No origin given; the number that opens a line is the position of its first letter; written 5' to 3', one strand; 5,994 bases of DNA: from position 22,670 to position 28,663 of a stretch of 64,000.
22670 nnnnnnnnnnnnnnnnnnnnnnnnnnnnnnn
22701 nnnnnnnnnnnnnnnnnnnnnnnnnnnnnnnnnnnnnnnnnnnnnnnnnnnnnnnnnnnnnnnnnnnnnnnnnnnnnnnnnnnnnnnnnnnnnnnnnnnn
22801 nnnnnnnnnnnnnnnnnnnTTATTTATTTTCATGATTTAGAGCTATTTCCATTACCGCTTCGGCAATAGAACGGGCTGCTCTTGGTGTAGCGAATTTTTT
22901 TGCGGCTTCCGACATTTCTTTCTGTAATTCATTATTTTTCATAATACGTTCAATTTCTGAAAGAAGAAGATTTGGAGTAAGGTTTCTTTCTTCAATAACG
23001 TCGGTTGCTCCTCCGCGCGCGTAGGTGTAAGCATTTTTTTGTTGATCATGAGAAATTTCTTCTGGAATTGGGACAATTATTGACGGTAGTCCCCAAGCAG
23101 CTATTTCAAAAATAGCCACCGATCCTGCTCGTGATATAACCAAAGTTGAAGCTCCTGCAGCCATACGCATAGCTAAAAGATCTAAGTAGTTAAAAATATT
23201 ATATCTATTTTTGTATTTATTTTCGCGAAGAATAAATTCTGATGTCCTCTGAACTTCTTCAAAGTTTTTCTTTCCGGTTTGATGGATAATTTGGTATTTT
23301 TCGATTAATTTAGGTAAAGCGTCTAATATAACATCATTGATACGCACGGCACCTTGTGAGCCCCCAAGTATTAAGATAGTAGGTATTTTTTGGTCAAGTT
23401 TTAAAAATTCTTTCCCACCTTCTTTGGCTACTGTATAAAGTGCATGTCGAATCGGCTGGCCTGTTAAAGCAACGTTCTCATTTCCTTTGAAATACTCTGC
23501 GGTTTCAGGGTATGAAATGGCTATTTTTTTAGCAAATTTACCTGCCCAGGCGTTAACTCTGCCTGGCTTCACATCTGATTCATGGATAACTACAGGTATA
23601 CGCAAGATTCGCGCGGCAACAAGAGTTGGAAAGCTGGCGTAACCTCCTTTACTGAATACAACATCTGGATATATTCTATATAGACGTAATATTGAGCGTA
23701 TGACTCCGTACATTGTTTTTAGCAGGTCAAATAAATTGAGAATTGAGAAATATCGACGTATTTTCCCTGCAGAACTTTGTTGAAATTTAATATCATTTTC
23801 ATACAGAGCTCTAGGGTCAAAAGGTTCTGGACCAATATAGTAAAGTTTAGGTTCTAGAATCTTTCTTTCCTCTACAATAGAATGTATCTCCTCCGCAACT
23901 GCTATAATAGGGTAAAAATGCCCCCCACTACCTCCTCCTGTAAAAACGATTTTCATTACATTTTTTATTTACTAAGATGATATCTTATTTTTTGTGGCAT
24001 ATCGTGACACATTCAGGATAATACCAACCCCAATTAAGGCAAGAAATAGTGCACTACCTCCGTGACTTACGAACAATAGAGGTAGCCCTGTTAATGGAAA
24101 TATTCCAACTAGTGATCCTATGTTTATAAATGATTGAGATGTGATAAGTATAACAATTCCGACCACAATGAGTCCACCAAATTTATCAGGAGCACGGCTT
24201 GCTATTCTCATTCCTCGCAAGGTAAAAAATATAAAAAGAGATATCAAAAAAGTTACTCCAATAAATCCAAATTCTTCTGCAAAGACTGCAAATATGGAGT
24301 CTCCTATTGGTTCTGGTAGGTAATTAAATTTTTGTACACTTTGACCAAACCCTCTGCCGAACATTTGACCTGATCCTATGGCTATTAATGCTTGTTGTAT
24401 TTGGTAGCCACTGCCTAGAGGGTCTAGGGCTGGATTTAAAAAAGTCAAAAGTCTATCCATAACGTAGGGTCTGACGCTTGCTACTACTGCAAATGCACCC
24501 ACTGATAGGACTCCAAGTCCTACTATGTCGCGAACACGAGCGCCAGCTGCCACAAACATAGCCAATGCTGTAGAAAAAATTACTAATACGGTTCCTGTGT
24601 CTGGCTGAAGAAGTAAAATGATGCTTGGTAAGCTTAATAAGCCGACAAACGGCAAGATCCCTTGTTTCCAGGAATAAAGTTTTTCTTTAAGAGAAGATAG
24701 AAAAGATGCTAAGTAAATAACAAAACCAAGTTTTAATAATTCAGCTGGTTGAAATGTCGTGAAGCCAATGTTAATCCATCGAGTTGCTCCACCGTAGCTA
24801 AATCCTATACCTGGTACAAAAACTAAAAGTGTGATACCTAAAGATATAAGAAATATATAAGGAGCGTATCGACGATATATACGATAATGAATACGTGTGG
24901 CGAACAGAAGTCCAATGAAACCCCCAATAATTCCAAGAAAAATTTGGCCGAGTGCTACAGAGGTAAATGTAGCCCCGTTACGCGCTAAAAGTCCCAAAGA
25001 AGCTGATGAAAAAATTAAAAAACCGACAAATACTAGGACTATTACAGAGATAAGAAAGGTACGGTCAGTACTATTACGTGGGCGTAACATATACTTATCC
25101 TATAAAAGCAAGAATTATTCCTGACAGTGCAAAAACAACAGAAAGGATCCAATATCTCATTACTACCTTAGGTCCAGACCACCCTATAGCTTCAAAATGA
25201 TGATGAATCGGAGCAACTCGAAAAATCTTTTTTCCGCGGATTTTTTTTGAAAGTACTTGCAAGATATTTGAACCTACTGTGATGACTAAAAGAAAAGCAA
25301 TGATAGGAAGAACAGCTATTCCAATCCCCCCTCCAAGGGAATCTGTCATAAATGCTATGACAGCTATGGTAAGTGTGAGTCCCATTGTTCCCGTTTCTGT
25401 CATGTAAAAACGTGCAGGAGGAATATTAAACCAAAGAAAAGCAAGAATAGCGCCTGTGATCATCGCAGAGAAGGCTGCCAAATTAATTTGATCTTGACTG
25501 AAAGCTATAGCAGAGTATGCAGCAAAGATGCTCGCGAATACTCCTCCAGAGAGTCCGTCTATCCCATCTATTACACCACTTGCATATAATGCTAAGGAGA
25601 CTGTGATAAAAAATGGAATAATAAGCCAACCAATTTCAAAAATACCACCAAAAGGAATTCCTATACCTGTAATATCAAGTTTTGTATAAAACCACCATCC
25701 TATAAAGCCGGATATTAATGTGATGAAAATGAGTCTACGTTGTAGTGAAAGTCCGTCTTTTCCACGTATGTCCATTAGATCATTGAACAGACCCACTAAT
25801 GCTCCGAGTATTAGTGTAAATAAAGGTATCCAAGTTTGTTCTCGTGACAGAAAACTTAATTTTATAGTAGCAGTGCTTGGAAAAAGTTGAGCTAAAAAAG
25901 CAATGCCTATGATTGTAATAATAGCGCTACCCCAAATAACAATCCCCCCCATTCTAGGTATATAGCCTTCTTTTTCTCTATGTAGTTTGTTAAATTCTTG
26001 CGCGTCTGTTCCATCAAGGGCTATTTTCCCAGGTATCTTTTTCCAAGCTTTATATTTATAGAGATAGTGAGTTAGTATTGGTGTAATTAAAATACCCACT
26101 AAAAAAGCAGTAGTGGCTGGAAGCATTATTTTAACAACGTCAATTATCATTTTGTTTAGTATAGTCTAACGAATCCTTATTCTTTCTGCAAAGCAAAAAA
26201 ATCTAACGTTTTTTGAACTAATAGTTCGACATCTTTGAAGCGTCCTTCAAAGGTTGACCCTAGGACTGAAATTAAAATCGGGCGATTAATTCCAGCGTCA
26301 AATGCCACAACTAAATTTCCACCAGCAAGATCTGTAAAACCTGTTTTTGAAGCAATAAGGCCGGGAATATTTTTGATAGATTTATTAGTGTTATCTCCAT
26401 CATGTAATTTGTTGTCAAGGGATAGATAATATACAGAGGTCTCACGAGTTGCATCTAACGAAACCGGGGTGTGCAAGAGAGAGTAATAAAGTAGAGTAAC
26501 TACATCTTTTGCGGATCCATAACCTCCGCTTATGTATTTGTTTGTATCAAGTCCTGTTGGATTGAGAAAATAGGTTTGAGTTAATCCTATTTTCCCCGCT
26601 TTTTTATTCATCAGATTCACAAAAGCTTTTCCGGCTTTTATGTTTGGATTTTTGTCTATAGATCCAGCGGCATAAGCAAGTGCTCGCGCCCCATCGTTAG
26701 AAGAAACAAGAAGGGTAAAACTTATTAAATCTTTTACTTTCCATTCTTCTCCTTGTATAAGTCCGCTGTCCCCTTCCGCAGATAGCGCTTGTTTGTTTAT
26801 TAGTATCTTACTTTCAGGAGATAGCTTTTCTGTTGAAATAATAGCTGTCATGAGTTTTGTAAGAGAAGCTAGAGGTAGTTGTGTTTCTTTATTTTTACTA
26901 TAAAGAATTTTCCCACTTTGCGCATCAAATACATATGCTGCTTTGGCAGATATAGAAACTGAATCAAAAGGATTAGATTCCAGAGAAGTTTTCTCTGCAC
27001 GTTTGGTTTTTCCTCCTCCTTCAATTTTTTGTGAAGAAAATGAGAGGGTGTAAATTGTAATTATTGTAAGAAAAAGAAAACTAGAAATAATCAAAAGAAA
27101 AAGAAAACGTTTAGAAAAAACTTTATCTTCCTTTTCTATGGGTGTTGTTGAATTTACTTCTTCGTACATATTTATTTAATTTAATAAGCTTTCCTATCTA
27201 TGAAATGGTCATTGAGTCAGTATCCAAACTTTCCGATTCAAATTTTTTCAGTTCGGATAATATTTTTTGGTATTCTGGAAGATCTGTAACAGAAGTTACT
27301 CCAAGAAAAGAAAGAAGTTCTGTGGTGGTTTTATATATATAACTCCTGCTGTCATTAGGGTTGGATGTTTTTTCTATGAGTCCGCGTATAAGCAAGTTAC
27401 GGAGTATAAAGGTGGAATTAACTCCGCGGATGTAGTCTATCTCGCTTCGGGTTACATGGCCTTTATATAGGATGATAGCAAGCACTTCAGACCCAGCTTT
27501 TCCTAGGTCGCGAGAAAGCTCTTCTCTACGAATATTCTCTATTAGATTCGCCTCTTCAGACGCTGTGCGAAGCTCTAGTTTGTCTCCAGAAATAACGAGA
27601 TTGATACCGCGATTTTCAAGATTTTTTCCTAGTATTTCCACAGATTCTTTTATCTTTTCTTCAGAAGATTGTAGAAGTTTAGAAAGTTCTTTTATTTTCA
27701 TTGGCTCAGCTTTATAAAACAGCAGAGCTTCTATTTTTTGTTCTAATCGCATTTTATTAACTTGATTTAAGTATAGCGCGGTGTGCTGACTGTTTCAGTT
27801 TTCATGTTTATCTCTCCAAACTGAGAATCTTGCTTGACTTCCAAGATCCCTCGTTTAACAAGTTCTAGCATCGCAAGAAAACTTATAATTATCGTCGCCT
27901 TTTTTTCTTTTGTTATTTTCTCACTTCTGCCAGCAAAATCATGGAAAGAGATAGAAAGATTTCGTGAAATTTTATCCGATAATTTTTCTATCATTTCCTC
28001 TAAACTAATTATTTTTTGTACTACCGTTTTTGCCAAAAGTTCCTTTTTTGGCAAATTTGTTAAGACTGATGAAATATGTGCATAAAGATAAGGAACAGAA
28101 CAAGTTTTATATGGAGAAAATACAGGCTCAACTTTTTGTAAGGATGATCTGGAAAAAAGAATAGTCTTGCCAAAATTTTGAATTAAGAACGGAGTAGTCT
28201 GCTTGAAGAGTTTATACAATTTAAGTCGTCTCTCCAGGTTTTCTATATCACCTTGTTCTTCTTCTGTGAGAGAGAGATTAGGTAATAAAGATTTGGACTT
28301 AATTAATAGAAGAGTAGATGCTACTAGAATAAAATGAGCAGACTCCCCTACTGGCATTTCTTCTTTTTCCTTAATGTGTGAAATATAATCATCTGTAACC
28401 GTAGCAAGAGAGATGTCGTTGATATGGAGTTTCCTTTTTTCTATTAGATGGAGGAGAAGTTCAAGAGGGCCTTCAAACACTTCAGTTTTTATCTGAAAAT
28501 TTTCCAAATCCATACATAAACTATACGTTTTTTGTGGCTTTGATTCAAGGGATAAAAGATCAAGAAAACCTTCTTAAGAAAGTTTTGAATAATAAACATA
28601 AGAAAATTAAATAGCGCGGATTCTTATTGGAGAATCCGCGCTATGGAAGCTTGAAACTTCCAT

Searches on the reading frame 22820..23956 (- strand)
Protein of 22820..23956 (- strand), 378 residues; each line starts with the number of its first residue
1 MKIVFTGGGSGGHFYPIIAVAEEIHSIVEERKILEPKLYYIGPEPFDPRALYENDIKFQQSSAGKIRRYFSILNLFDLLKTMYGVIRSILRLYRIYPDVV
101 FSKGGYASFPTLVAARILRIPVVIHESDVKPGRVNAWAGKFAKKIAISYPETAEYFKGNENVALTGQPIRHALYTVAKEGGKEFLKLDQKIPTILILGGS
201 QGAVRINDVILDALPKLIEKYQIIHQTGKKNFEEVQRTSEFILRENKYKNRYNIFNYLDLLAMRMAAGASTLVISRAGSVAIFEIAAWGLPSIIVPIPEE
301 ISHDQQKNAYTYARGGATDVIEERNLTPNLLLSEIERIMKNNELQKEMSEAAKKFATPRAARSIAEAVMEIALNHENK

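Call 65: search_protein_families(library=pfam, proteins=[window:22820-23956:-], max_evalue=1e-8)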
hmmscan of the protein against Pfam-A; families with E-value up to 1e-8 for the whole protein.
window:22820-23956:- (378 aa): 2 families
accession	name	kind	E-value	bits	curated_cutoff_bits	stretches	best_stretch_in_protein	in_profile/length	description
PF04101.22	Glyco_tran_28_C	-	2.6e-36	125.6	22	1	193-361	1-163/166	Glycosyltransferase family 28 C-terminal domain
PF03033.26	Glyco_transf_28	-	9.3e-25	87.8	26.2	1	3-147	1-139/139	Glycosyltransferase family 28 N-terminal domain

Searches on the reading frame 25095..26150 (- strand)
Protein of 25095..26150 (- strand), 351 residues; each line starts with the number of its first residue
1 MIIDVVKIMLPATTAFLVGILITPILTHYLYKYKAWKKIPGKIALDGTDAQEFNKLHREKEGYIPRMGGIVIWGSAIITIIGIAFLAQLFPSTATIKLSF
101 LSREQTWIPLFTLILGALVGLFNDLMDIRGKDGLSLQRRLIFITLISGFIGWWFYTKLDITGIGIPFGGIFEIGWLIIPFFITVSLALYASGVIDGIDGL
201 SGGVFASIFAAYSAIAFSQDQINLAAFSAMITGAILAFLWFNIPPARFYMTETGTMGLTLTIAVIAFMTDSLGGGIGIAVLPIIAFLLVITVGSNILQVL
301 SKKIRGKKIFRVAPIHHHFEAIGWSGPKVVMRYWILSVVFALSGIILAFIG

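Call 13: find_related_loci(query=window:25095-26150:-, collection=genome_contigs, flank=10000)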
Query window:25095-26150:- (351 aa) in genome_contigs; peptide patterns used: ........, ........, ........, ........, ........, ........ (x = any residue, [..] = any of these).
599 stretches matched a pattern (row limit reached: there are more); 589 encode a relative of the query (tblastn E <= 1e-3); the best 80 are kept; 80 distinct loci.
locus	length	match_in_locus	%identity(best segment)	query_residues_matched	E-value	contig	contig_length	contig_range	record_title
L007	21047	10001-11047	68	4-351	1e-158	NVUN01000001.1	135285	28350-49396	MAG: Candidatus Kaiserbacteria bacterium isolate NORP88 Contig_source1383C_342, whole genome shotgun sequence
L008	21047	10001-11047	66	1-348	2e-156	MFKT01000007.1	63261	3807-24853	MAG: Candidatus Kaiserbacteria bacterium RIFCSPHIGHO2_01_FULL_53_29 rifcsphigho2_01_scaffold_1481, whole genome shotgun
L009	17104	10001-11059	68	2-351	2e-156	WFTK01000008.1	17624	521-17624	MAG: Patescibacteria group bacterium isolate S139_169 k151_263475, whole genome shotgun sequence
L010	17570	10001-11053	66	1-350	1e-156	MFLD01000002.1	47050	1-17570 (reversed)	MAG: Candidatus Kaiserbacteria bacterium RIFCSPHIGHO2_02_FULL_49_16 rifcsphigho2_02_scaffold_1104, whole genome shotgun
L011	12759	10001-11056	69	1-351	6e-156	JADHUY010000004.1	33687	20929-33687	MAG: Parcubacteria group bacterium isolate BS150m-G58 BS-150m-C1048, whole genome shotgun sequence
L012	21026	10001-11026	68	1-341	4e-155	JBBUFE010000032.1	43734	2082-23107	MAG: Patescibacteria group bacterium isolate H52-bin063_1 H52_bin063_1_000000000032, whole genome shotgun sequence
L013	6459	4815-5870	66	2-351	2e-154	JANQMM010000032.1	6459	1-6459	MAG: Candidatus Paceibacterota bacterium isolate PL25b_bin.16 k99_2659348, whole genome shotgun sequence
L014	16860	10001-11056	66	1-351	6e-154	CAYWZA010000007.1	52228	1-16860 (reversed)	MAG TPA_asm: uncultured Candidatus Saccharibacteria bacterium isolate SRP269290_co7_77 genome assembly, contig: NODE_141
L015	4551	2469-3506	67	4-348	7e-157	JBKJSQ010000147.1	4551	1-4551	MAG: Candidatus Paceibacteria bacterium isolate ant_bin.587 k117_1950397, whole genome shotgun sequence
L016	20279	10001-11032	68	4-348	3e-153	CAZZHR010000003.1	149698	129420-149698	MAG TPA_asm: uncultured Candidatus Saccharibacteria bacterium isolate SRP329715_co2_192 genome assembly, contig: NODE_20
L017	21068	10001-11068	66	1-351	3e-152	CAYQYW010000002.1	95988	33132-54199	MAG TPA_asm: uncultured Candidatus Saccharibacteria bacterium isolate SRP215229_co1_7 genome assembly, contig: NODE_101_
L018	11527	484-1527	65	1-349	5e-152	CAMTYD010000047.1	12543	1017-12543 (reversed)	MAG: uncultured Parcubacteria group bacterium isolate G02_MAG_00011 genome assembly, contig: G02_MAG_00011_000000000029,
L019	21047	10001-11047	66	1-348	3e-152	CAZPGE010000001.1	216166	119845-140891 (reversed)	MAG TPA_asm: uncultured Candidatus Saccharibacteria bacterium isolate ERP113451_co1_69 genome assembly, contig: NODE_14_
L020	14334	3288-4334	67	1-348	1e-151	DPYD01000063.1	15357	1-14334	MAG TPA_asm: Candidatus Kaiserbacteria bacterium isolate UBA10103 contig_19368, whole genome shotgun sequence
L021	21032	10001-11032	69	11-351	2e-151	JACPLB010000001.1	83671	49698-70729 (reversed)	MAG: Candidatus Kaiserbacteria bacterium isolate NC_groundwater_510_Ag_S-0.1um_48_15 S35_SO-1_scaffold_5386, whole genom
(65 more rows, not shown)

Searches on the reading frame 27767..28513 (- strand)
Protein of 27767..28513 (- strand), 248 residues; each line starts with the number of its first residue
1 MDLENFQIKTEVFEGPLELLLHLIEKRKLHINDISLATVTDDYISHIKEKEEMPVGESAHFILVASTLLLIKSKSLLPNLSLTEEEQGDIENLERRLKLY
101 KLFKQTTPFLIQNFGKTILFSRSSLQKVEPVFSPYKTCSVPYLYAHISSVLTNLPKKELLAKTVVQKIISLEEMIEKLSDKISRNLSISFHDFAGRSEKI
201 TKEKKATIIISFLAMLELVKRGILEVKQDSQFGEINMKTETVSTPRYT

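Call 4: search_protein_families(library=pfam, proteins=[window:27767-28513:-], max_evalue=0.01)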
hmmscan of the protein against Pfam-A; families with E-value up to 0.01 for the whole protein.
window:27767-28513:- (248 aa): 1 family
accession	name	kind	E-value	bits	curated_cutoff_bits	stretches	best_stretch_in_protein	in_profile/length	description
PF02616.19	SMC_ScpA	-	5.9e-17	62.9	24.6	2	23-99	1-78/232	Segregation and condensation protein ScpA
